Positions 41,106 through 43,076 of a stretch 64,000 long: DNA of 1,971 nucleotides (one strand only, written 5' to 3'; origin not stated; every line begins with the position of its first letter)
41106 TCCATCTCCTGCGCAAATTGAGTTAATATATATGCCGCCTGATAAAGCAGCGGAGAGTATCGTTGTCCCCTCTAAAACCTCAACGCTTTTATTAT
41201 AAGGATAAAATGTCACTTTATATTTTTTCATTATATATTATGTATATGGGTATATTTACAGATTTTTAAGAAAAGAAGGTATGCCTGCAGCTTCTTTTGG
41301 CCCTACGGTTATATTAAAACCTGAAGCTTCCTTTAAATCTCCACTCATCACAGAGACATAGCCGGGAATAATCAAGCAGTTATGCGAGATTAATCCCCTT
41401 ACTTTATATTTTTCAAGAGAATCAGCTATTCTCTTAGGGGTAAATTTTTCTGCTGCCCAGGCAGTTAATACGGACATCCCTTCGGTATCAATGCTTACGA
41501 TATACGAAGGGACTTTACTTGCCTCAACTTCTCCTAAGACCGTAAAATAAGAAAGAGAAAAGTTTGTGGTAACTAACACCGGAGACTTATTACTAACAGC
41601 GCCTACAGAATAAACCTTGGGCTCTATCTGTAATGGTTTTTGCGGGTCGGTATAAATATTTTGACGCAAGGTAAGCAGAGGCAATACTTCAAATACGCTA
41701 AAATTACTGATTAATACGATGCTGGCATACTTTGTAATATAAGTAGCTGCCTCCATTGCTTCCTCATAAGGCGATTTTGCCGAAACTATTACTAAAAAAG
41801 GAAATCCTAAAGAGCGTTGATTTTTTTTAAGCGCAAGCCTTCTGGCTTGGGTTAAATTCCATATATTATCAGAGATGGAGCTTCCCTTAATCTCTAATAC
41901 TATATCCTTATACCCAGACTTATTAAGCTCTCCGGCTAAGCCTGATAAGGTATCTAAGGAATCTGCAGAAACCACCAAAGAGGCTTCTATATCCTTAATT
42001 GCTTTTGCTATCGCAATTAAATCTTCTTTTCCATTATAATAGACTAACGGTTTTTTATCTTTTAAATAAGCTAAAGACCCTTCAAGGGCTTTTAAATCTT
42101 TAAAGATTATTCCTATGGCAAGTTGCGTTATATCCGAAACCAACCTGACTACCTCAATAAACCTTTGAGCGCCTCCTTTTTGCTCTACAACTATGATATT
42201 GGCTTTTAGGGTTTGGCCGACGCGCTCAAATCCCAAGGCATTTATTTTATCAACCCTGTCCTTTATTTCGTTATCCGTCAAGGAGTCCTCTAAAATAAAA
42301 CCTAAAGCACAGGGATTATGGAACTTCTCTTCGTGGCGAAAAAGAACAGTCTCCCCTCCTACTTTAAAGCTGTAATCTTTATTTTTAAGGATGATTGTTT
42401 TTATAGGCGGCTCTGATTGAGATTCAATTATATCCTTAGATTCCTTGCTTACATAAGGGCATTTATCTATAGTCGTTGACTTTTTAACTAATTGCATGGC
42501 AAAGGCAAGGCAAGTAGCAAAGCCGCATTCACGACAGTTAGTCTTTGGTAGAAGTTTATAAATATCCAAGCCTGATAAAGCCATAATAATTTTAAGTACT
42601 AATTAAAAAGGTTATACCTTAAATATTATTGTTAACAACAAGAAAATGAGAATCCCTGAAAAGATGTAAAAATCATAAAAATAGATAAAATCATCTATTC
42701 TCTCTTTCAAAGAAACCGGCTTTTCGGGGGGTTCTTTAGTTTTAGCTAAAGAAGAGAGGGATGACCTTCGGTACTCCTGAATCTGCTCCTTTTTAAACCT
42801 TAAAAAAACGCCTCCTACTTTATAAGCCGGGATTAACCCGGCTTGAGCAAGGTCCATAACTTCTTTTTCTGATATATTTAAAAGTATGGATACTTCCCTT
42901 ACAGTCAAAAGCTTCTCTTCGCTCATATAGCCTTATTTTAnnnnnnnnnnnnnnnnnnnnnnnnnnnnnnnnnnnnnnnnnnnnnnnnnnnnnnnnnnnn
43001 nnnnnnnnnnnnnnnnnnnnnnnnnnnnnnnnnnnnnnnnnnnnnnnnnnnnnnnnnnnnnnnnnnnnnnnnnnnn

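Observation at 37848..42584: Corrinoid iron-sulfur protein module (acsE-acsD-RACo-acsC) without CODH/ACS in the locus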

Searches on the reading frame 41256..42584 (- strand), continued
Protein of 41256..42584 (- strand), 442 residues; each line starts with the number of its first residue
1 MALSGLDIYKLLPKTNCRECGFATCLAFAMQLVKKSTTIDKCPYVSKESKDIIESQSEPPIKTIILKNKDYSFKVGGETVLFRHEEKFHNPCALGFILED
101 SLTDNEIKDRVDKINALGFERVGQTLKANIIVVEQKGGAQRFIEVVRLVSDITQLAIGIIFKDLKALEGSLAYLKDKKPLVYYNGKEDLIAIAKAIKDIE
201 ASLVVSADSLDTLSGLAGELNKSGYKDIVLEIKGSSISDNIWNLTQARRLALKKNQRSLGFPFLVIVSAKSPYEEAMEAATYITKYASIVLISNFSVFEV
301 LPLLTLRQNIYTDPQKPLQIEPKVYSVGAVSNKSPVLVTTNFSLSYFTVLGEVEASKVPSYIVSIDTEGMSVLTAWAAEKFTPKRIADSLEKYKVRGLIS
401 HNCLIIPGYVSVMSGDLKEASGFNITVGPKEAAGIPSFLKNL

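Call 53: list_cluster_members(proteins=[P0292, P0295, P0321, P0083, P0097, P0098, P0104])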
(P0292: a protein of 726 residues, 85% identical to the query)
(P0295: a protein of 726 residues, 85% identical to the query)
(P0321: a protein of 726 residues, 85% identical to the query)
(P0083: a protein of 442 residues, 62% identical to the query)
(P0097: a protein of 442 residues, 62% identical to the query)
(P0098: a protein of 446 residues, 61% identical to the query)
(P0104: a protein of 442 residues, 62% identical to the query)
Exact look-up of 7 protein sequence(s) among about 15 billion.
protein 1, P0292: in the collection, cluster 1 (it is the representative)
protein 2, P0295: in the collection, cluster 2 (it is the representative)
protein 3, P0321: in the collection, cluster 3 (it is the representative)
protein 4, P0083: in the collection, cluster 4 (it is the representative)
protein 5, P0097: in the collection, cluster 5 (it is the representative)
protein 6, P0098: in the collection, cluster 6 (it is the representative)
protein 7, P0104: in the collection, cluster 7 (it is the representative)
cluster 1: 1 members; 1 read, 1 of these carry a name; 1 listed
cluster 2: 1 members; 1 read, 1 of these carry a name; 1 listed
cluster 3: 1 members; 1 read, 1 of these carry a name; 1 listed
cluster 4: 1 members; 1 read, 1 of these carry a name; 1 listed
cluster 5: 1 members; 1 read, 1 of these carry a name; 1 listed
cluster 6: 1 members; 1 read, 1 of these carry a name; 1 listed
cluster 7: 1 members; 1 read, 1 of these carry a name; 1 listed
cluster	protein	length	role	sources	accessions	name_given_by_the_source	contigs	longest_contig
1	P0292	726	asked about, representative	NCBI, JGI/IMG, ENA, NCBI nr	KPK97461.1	MAG: bifunctional acetyl-CoA decarbonylase/synthase complex subunit alpha/beta ...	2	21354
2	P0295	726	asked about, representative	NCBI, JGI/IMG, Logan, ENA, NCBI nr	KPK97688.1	MAG: bifunctional acetyl-CoA decarbonylase/synthase complex subunit alpha/beta ...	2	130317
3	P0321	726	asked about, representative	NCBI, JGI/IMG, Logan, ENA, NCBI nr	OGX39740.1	MAG: CO dehydrogenase/CO-methylating acetyl-CoA synthase complex subunit beta ...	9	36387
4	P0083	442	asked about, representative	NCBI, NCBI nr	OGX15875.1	MAG: hypothetical protein A2166_01875 [Omnitrophica WOR_2 bacterium RBG_13_41_10]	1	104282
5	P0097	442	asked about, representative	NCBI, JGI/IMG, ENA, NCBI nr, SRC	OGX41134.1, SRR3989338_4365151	MAG: acetyl-CoA decarbonylase/synthase complex subunit gamma [Omnitrophica WOR_2 ...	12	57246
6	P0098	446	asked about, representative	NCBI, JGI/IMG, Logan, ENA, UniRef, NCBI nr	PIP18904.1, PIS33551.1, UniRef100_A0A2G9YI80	MAG: acetyl-CoA decarbonylase/synthase complex subunit gamma [Candidatus Omnitrophica ... | Acetyl-CoA decarbonylase/synthase complex subunit gamma n=1 Tax=Candidatus ...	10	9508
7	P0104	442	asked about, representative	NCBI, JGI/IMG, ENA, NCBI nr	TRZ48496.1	acetyl-CoA decarbonylase/synthase complex subunit gamma [bacterium] | MAG: acetyl-CoA decarbonylase/synthase complex subunit gamma [bacterium]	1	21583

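Call 54: find_encoding_contigs(protein=P0321, flank=10000, max_places=10)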
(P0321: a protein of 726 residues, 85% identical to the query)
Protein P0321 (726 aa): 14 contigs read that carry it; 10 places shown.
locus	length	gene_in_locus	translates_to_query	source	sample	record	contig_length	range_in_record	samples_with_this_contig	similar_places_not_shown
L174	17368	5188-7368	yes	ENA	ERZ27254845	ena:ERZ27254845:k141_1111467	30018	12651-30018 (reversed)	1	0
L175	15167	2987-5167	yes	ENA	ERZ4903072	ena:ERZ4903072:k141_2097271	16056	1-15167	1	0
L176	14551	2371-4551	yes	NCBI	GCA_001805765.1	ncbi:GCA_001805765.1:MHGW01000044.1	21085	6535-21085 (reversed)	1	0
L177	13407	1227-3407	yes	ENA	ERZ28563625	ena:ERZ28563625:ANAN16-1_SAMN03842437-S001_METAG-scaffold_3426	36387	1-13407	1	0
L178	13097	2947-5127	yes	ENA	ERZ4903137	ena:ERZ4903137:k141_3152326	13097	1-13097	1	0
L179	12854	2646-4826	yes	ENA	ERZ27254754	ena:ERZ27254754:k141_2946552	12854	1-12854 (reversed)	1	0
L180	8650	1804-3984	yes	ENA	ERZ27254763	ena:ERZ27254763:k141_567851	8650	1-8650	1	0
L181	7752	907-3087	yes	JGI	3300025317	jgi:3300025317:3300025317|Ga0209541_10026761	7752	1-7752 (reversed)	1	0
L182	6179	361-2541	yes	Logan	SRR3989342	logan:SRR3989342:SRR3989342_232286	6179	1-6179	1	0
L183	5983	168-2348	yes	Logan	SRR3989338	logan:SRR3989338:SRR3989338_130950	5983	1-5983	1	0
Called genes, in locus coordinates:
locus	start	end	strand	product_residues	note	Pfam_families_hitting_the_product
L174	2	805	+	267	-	?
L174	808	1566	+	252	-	PF00142:Fer4_NifH (weak), PF01656:CbiA, PF02374:ArsA_ATPase, PF10609:ParA (faint), PF13614:AAA_31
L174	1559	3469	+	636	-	PF03063:Prismane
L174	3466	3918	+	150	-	PF12797:Fer4_2 (faint), PF13247:Fer4_11, PF12838:Fer4_7 (weak), PF00037:Fer4, PF12837:Fer4_6 (weak), PF14697:Fer4_21 (weak), PF12838:Fer4_7 (weak), PF13187:Fer4_9 (weak)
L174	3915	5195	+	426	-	PF07992:Pyr_redox_2, PF00070:Pyr_redox, PF18267:Rubredoxin_C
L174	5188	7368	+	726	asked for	PF18537:CODH_A_N, PF03598:CdhC, PF19436:ACS_CODH_B_C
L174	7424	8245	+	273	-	PF13424:TPR_12 (faint), PF00515:TPR_1 (weak), PF07719:TPR_2 (faint), PF13181:TPR_8 (faint), PF13432:TPR_16 (faint), PF13414:TPR_11 (weak), PF10373:EST1_DNA_bind (faint), PF13431:TPR_17 (weak)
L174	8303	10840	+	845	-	PF02739:5_3_exonuc_N, PF01367:5_3_exonuc, PF22619:DNA_polI_exo1, PF00476:DNA_pol_A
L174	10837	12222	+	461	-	PF08323:Glyco_transf_5, PF00534:Glycos_transf_1, PF13692:Glyco_trans_1_4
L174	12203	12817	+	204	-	PF01121:CoaE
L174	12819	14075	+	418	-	PF07498:Rho_N, PF07497:Rho_RNA_bind, PF00006:ATP-synt_ab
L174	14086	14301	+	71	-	PF01197:Ribosomal_L31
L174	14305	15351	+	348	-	PF03462:PCRF, PF00472:RF-1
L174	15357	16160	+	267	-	PF17827:PrmC_N, PF05175:MTS, PF06325:PrmA, PF08241:Methyltransf_11 (weak), PF08242:Methyltransf_12 (weak), PF13649:Methyltransf_25, PF13847:Methyltransf_31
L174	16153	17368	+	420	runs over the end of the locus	PF00275:EPSP_synthase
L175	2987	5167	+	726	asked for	PF18537:CODH_A_N, PF03598:CdhC, PF19436:ACS_CODH_B_C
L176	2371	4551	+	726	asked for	PF18537:CODH_A_N, PF03598:CdhC, PF19436:ACS_CODH_B_C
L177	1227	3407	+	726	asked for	PF18537:CODH_A_N, PF03598:CdhC, PF19436:ACS_CODH_B_C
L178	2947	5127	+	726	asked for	PF18537:CODH_A_N, PF03598:CdhC, PF19436:ACS_CODH_B_C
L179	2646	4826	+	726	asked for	PF18537:CODH_A_N, PF03598:CdhC, PF19436:ACS_CODH_B_C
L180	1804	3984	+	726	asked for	PF18537:CODH_A_N, PF03598:CdhC, PF19436:ACS_CODH_B_C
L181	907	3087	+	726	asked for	PF18537:CODH_A_N, PF03598:CdhC, PF19436:ACS_CODH_B_C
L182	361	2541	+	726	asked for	PF18537:CODH_A_N, PF03598:CdhC, PF19436:ACS_CODH_B_C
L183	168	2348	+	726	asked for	PF18537:CODH_A_N, PF03598:CdhC, PF19436:ACS_CODH_B_C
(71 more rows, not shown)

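Call 55: find_encoding_contigs(protein=P0097, flank=100, max_places=10)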
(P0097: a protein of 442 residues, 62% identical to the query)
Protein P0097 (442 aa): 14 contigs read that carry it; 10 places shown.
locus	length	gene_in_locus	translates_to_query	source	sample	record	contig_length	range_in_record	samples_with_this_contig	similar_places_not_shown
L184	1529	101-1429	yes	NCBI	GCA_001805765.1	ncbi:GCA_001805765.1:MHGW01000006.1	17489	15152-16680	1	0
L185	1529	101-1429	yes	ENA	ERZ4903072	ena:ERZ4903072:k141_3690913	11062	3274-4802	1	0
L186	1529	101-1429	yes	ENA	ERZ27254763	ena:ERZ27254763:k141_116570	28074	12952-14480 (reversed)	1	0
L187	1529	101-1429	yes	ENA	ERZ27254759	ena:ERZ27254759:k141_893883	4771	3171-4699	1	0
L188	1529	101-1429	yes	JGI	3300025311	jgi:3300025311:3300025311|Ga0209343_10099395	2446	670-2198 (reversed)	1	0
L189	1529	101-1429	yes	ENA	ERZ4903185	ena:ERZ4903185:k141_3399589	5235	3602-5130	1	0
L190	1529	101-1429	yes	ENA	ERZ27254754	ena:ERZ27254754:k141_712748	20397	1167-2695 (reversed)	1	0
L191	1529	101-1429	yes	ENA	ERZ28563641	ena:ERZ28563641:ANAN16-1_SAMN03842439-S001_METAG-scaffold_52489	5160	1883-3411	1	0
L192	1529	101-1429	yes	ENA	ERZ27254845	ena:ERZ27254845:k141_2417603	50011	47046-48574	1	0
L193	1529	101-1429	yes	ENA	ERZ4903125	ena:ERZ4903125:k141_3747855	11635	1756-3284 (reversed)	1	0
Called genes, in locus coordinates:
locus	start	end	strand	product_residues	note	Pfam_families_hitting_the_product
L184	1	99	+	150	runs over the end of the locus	PF02663:FmdE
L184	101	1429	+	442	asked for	PF04060:FeS, PF03599:CdhD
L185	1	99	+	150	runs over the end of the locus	PF02663:FmdE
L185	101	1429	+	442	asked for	PF04060:FeS, PF03599:CdhD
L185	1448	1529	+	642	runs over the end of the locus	PF00111:Fer2, PF17650:RACo_linker, PF17651:Raco_middle, PF14574:RACo_C_ter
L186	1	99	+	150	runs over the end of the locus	PF02663:FmdE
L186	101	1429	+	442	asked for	PF04060:FeS, PF03599:CdhD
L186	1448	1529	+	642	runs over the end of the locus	PF00111:Fer2, PF17650:RACo_linker, PF17651:Raco_middle, PF14574:RACo_C_ter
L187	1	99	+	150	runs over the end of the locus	PF02663:FmdE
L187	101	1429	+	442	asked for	PF04060:FeS, PF03599:CdhD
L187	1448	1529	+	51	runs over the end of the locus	?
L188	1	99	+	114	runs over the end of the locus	?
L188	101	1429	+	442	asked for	PF04060:FeS, PF03599:CdhD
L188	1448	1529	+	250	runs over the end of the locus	?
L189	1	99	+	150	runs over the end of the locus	PF02663:FmdE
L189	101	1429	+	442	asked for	PF04060:FeS, PF03599:CdhD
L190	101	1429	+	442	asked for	PF04060:FeS, PF03599:CdhD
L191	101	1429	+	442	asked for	PF04060:FeS, PF03599:CdhD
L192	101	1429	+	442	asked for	PF04060:FeS, PF03599:CdhD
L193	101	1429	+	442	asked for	PF04060:FeS, PF03599:CdhD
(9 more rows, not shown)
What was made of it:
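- On RACo (reductive activator of CoFeSP): It is present in the 642-aa relatives (call 55).
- On Bacterial Wood-Ljungdahl carbonyl branch (CODH/ACS with CFeSP): It is met in the related MAG GCA_001805765.1 (calls 54, 55).
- MAG GCA_001805765.1 has acsB on MHGW01000044.1 (call 54) and the split-type acsC on MHGW01000006.1 (call 55). Every relative that could be checked has acsB (calls 54, 55).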

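Call 64: find_encoding_contigs(protein=P0004, flank=8000, max_places=1)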
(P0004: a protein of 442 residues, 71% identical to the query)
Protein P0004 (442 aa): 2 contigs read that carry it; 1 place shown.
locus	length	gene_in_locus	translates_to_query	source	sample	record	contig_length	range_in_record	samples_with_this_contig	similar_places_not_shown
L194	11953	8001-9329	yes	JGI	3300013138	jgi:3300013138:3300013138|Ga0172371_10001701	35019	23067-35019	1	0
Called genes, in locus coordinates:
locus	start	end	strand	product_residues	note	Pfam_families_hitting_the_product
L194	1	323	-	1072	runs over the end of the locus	-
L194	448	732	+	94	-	PF02686:GatC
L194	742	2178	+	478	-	PF01425:Amidase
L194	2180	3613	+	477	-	PF02934:GatB_N, PF02637:GatB_Yqey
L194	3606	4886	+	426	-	PF22694:CtpB_N-like, PF00595:PDZ, PF13180:PDZ_2, PF17820:PDZ_6, PF03572:Peptidase_S41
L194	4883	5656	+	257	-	PF04748:Polysacc_deac_2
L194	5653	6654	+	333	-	PF00814:TsaD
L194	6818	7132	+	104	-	PF02308:MgtC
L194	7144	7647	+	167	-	PF04519:Bactofilin, PF12728:HTH_17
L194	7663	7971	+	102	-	PF12728:HTH_17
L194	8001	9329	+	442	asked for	PF04060:FeS, PF03599:CdhD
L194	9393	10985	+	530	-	PF00111:Fer2, PF13510:Fer2_4 (weak), PF17651:Raco_middle, PF14574:RACo_C_ter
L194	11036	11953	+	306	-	?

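Call 65: find_encoding_contigs(protein=P0002, flank=8000, max_places=2)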
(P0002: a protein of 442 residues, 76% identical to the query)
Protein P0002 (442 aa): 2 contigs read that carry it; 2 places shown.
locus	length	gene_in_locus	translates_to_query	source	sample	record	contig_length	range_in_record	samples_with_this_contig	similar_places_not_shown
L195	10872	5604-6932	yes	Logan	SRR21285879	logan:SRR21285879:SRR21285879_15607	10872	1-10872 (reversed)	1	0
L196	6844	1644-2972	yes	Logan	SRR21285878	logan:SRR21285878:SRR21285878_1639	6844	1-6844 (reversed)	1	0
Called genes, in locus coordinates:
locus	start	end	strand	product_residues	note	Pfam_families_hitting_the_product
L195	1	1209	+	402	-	?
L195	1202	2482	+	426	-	PF22694:CtpB_N-like, PF00595:PDZ, PF13180:PDZ_2, PF17820:PDZ_6, PF03572:Peptidase_S41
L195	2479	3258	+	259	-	PF04748:Polysacc_deac_2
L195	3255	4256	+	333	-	PF00814:TsaD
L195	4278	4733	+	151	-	PF02308:MgtC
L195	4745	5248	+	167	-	PF04519:Bactofilin, PF12728:HTH_17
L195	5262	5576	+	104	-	PF12728:HTH_17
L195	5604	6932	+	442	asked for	PF04060:FeS, PF03599:CdhD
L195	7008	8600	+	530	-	PF00111:Fer2 (weak), PF13510:Fer2_4 (weak), PF17651:Raco_middle, PF14574:RACo_C_ter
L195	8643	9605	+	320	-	PF03599:CdhD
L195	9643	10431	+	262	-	PF00809:Pterin_bind, PF03599:CdhD (weak)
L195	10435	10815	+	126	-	PF01219:DAGK_prokar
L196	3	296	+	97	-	?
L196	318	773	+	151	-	PF02308:MgtC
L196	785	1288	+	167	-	PF04519:Bactofilin, PF12728:HTH_17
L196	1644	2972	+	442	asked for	PF04060:FeS, PF03599:CdhD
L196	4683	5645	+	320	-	PF03599:CdhD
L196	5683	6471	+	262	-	PF00809:Pterin_bind, PF03599:CdhD (weak)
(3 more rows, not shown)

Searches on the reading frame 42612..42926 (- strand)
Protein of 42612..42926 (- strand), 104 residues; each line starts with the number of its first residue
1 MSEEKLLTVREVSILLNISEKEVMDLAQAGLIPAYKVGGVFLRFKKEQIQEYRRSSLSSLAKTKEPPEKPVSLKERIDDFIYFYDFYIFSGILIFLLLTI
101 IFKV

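Call 3: search_protein_families(library=pfam, proteins=[window:42612-42926:-])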
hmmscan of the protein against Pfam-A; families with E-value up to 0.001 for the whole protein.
window:42612-42926:- (104 aa): 1 family
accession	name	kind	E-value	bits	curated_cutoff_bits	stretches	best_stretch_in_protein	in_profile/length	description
PF12728.13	HTH_17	-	4.4e-10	40.1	27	1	6-54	1-48/51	Helix-turn-helix domain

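Call 4: search_protein_families(library=ncbifam, proteins=[window:42612-42926:-])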
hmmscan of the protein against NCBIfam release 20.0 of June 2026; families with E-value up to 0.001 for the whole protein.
window:42612-42926:- (104 aa): 2 families
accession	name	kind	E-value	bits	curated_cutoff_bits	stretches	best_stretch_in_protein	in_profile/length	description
NF047737.1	antiphage_MADS1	equivalog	2.3e-10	40.5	80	1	4-50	1-46/49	methylation-associated defense system helix-turn-helix domain-containing protein MAD1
TIGR01764.1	excise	domain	1.1e-08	35.3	28.8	1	6-52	1-46/49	excisionase family DNA-binding protein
